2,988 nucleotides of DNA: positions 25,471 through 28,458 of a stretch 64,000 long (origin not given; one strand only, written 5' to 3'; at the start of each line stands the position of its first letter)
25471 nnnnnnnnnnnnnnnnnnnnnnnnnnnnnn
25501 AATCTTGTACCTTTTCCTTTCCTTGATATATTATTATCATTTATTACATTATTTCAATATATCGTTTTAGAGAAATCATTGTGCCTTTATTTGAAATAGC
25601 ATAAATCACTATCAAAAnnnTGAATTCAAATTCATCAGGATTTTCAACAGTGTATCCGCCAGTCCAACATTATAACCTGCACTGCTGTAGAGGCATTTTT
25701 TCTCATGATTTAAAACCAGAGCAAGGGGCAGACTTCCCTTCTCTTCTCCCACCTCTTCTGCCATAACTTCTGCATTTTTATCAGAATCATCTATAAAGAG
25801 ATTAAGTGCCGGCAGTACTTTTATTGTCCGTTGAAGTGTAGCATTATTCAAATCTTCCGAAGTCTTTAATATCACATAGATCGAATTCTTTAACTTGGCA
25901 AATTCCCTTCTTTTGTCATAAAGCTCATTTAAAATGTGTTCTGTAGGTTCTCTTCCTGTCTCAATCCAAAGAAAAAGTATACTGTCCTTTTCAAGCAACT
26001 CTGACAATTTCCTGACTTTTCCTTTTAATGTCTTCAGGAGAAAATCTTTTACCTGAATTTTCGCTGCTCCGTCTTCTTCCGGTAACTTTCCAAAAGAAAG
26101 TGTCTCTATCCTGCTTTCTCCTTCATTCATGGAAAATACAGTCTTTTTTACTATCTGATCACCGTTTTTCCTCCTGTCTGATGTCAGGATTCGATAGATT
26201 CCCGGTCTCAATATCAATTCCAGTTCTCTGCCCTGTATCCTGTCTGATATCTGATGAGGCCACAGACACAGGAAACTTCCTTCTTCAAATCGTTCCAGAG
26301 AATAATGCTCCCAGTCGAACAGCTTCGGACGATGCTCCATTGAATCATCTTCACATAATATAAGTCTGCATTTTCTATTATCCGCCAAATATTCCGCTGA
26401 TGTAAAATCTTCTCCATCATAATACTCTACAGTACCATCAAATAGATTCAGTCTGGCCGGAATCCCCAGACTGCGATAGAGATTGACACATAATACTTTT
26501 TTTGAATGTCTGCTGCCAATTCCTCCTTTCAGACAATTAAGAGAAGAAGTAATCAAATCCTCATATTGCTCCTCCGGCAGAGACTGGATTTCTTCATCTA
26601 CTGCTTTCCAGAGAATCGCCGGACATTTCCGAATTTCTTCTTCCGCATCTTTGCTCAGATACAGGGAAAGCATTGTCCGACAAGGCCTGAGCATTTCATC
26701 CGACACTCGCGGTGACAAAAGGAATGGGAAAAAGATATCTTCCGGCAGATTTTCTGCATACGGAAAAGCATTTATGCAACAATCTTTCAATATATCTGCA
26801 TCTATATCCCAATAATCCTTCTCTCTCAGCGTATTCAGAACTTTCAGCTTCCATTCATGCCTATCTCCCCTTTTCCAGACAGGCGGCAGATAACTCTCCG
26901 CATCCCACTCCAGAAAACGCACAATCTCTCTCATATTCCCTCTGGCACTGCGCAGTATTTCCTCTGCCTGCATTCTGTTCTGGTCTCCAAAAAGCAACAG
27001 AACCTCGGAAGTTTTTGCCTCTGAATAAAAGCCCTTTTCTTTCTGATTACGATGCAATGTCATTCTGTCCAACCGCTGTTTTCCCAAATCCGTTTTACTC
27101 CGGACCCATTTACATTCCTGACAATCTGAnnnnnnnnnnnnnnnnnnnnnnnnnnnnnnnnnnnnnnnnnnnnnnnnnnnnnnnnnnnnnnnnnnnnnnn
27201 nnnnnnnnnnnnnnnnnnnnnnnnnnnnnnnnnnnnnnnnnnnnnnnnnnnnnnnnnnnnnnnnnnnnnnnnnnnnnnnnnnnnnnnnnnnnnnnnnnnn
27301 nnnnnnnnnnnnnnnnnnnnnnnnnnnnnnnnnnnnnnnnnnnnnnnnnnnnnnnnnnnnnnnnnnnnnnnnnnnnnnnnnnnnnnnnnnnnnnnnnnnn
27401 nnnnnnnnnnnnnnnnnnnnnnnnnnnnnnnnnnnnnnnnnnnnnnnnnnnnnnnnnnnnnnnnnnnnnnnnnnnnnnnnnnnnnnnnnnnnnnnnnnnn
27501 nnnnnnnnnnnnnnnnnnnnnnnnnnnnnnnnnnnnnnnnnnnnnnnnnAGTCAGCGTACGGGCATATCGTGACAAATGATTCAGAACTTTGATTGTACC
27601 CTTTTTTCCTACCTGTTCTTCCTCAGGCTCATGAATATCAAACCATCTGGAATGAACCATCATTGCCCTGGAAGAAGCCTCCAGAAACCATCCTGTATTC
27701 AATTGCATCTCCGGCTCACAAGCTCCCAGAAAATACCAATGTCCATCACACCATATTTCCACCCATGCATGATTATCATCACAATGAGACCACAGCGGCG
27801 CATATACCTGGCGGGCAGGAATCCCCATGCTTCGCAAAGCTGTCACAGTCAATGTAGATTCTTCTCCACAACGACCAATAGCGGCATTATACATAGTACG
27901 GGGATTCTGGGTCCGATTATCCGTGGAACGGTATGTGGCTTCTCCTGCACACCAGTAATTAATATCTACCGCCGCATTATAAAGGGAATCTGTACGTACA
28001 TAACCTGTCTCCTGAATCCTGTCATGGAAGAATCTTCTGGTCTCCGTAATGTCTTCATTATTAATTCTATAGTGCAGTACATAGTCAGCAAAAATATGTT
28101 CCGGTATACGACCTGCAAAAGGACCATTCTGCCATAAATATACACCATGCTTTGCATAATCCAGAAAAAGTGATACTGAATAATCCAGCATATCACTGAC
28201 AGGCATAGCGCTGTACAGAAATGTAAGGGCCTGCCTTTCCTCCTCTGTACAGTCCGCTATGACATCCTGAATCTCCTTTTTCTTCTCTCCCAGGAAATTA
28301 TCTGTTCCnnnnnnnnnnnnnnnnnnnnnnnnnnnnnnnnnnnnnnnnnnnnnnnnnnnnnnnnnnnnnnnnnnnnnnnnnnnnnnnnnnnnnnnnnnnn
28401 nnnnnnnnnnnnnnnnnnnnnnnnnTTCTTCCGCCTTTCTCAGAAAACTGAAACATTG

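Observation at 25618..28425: Bacterial transglutaminase-fold protein with eukaryotic PNGase-like motifs beside nagB/nagA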

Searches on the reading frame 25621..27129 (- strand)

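Call 45: search_protein_families(library=pfam, proteins=[window:25621-27129:-], max_evalue=10)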
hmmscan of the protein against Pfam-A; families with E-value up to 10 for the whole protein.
window:25621-27129:- (503 aa): 2 families
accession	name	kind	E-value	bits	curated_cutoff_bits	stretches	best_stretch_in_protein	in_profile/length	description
PF00578.27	AhpC-TSA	-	0.0059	17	26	1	359-451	4-93/124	AhpC/TSA family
PF01841.26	Transglut_core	-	0.19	12.4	23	1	187-227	34-74/108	Transglutaminase-like superfamily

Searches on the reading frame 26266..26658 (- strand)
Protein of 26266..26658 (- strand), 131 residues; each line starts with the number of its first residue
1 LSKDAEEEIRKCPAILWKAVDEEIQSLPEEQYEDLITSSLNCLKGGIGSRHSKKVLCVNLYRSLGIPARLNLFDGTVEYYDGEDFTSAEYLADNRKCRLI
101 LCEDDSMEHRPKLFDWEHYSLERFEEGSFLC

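Call 45: search_protein_families(library=pfam, proteins=[window:26266-26658:-], max_evalue=10)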
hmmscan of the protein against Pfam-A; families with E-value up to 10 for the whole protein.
window:26266-26658:- (131 aa): 2 families
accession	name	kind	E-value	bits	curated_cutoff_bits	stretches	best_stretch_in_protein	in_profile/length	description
PF01841.26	Transglut_core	-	0.045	14.5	23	1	29-70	33-74/108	Transglutaminase-like superfamily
PF08286.16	Spc24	-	0.069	13.8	25.3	1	19-68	29-68/109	Spc24 subunit of Ndc80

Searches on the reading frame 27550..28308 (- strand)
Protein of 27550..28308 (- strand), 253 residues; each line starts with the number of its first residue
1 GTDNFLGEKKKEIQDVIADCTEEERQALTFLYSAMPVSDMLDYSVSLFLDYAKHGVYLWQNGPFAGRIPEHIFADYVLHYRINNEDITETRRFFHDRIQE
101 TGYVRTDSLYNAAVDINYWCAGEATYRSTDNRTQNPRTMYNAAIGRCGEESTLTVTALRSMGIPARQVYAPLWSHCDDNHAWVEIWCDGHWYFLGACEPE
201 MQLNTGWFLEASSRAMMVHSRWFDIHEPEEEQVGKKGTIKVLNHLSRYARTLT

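Call 46: predict_structure(alignment_id=A2)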
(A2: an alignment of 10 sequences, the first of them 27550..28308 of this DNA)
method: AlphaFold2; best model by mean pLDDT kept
length: 253 residues; sequences in the alignment: 10
mean_pLDDT: 64.8   pTM: 0.69
mean pLDDT of the five models: 64.8, 62.2, 61.7, 58.0, 55.4
residues with pLDDT >= 90: 28; 70-90: 97; 50-70: 40; < 50: 88
segments of 3 or more residues with pLDDT < 50: 83-86, 125-134, 141-149, 170-181, 195-225, 227-230, 238-253
pLDDT, mean of each block of 10 residues (from residue 1): 77 90 91 79 83 90 92 82 54 84 84 75 51 49 43 77 75 37 71 50 37 30 45 50 38 27
secondary structure, 60 per line:
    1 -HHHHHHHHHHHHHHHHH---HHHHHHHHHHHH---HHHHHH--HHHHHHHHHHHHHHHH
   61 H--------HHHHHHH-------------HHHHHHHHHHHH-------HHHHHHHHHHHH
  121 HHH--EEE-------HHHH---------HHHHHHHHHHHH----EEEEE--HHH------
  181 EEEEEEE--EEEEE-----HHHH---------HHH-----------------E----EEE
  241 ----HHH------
elements in order: H2-18 H22-33 H37-42 H45-61 H70-76 H90-101 H109-123 E126-128 H136-139 H149-160 E165-169 E181-187 E190-194 H200-203 E238-240

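Call 48: fold_search(model_id=the predicted structure, library=pdb)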
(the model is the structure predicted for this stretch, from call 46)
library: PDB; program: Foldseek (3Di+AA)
matches with E <= 10: 112; with E <= 0.001: 0
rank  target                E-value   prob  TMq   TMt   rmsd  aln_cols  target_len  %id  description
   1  3isr_C                1.9e-02  1.00  0.38  0.35   3.4       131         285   18  The Crystal Structure of a Putative Cysteine Protease from Cytophaga hutchinsonii to 1.9A (released 2009-09-08)
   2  3isr_B                1.9e-02  1.00  0.38  0.34   3.4       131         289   18  The Crystal Structure of a Putative Cysteine Protease from Cytophaga hutchinsonii to 1.9A (released 2009-09-08)
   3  3isr_A                2.9e-02  1.00  0.39  0.35   3.4       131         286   18  The Crystal Structure of a Putative Cysteine Protease from Cytophaga hutchinsonii to 1.9A (released 2009-09-08)
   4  9crn                  8.6e-02  0.80  0.33  0.25  10.9       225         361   11  Crystal structure of Streptococcus pyogenes TglA (released 2024-08-14)
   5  3ly6_A                1.3e-01  0.75  0.21  0.09   5.3       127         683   16  Crystal structure of human transglutaminase 2 complex with adenosine 5' Triphosphate (released 2010-08-18)
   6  8oxy_A                1.7e-01  0.77  0.33  0.15   8.2       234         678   17  Transglutaminase 3 without calcium in complex with DH patient-derived Fab DH63-B02 (released 2023-10-18)
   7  3kd4_A                1.9e-01  0.90  0.30  0.16   5.9       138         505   16  CRYSTAL STRUCTURE OF A PUTATIVE PROTEASE (BDI_1141) FROM PARABACTEROIDES DISTASONIS ATCC 8503 AT 2.00 A RESOLUTION (released 2009-11-24)
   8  4kty_B                2.3e-01  0.72  0.30  0.13   8.5       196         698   16  Fibrin-stabilizing factor with a bound ligand (released 2013-12-04)
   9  6a8p_C                2.4e-01  0.66  0.25  0.11   6.7       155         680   15  Transglutaminase 2 mutant G224V in complex with GTP (released 2018-09-26)
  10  1l9m_A                2.7e-01  0.69  0.32  0.14   7.9       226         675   18  Three-dimensional structure of the human transglutaminase 3 enzyme: binding of calcium ions change structure for activ (released 2002-05-29)
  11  6a8p_B                3.2e-01  0.63  0.25  0.11   6.5       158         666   14  Transglutaminase 2 mutant G224V in complex with GTP (released 2018-09-26)
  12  8oxw_A                3.7e-01  0.57  0.32  0.14   8.8       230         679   16  Transglutaminase 3 in complex with DH patient-derived Fab DH63-B02 (released 2023-10-18)
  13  6kzb_B                3.9e-01  0.60  0.16  0.07   5.1        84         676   19  Transglutaminase2 complexed with calcium (released 2020-12-09)
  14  1g0d                  4.1e-01  0.41  0.28  0.13   7.7       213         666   12  CRYSTAL STRUCTURE OF RED SEA BREAM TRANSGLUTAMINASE (released 2001-05-23)
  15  6a8p_A                4.4e-01  0.66  0.16  0.07   5.4        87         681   20  Transglutaminase 2 mutant G224V in complex with GTP (released 2018-09-26)
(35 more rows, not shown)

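Call 71: search_solved_structures(query=A2, max_evalue=10, show_alignments=5)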
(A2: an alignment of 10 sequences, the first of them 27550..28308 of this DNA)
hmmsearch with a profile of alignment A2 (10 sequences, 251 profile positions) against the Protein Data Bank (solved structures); distinct sequences matched with E-value up to 10: 21.
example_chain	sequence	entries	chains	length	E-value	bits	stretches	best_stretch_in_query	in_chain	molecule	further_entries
3isr_A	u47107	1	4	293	0.00016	24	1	103-194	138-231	Transglutaminase-like enzymes, putative cysteine protease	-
2f4m_A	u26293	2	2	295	0.00036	22.8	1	116-197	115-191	peptide N-glycanase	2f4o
1x3w_A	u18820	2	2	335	0.0036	19.6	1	126-197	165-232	peptide:N-glycanase | peptide: N-glycanase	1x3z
3esw_A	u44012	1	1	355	0.0042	19.3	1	126-197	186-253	Peptide-N(4)-(N-acetyl-beta-glucosaminyl)asparagine amidase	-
6g49_A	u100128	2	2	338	0.036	16.3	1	137-187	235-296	Protein-glutamine gamma-glutamyltransferase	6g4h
6kzb_A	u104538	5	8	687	0.24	13.6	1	140-178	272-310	Protein-glutamine gamma-glutamyltransferase 2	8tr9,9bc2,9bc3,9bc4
1kv3_A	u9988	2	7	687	0.24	13.6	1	140-178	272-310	Protein-glutamine gamma-glutamyltransferase | Transglutaminase 2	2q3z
3s3j_A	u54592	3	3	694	0.24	13.6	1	140-178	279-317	Protein-glutamine gamma-glutamyltransferase 2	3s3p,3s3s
4pyg_A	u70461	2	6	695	0.24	13.6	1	140-178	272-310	Protein-glutamine gamma-glutamyltransferase 2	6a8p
3ly6_A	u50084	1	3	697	0.24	13.6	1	140-178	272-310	Protein-glutamine gamma-glutamyltransferase 2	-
30uc_A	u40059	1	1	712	0.25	13.5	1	140-178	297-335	Protein-glutamine gamma-glutamyltransferase 2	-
1ex0_A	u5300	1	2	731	0.9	11.7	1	143-184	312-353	COAGULATION FACTOR XIII A CHAIN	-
1evu_A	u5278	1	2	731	0.92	11.7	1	143-184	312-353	COAGULATION FACTOR XIII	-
1fie_A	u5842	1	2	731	0.93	11.7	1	143-184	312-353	COAGULATION FACTOR XIII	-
1f13_A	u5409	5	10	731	0.93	11.7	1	143-184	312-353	CELLULAR COAGULATION FACTOR XIII ZYMOGEN | COAGULATION FACTOR XIII | PROTEIN (COAGULATION FACTOR XIII)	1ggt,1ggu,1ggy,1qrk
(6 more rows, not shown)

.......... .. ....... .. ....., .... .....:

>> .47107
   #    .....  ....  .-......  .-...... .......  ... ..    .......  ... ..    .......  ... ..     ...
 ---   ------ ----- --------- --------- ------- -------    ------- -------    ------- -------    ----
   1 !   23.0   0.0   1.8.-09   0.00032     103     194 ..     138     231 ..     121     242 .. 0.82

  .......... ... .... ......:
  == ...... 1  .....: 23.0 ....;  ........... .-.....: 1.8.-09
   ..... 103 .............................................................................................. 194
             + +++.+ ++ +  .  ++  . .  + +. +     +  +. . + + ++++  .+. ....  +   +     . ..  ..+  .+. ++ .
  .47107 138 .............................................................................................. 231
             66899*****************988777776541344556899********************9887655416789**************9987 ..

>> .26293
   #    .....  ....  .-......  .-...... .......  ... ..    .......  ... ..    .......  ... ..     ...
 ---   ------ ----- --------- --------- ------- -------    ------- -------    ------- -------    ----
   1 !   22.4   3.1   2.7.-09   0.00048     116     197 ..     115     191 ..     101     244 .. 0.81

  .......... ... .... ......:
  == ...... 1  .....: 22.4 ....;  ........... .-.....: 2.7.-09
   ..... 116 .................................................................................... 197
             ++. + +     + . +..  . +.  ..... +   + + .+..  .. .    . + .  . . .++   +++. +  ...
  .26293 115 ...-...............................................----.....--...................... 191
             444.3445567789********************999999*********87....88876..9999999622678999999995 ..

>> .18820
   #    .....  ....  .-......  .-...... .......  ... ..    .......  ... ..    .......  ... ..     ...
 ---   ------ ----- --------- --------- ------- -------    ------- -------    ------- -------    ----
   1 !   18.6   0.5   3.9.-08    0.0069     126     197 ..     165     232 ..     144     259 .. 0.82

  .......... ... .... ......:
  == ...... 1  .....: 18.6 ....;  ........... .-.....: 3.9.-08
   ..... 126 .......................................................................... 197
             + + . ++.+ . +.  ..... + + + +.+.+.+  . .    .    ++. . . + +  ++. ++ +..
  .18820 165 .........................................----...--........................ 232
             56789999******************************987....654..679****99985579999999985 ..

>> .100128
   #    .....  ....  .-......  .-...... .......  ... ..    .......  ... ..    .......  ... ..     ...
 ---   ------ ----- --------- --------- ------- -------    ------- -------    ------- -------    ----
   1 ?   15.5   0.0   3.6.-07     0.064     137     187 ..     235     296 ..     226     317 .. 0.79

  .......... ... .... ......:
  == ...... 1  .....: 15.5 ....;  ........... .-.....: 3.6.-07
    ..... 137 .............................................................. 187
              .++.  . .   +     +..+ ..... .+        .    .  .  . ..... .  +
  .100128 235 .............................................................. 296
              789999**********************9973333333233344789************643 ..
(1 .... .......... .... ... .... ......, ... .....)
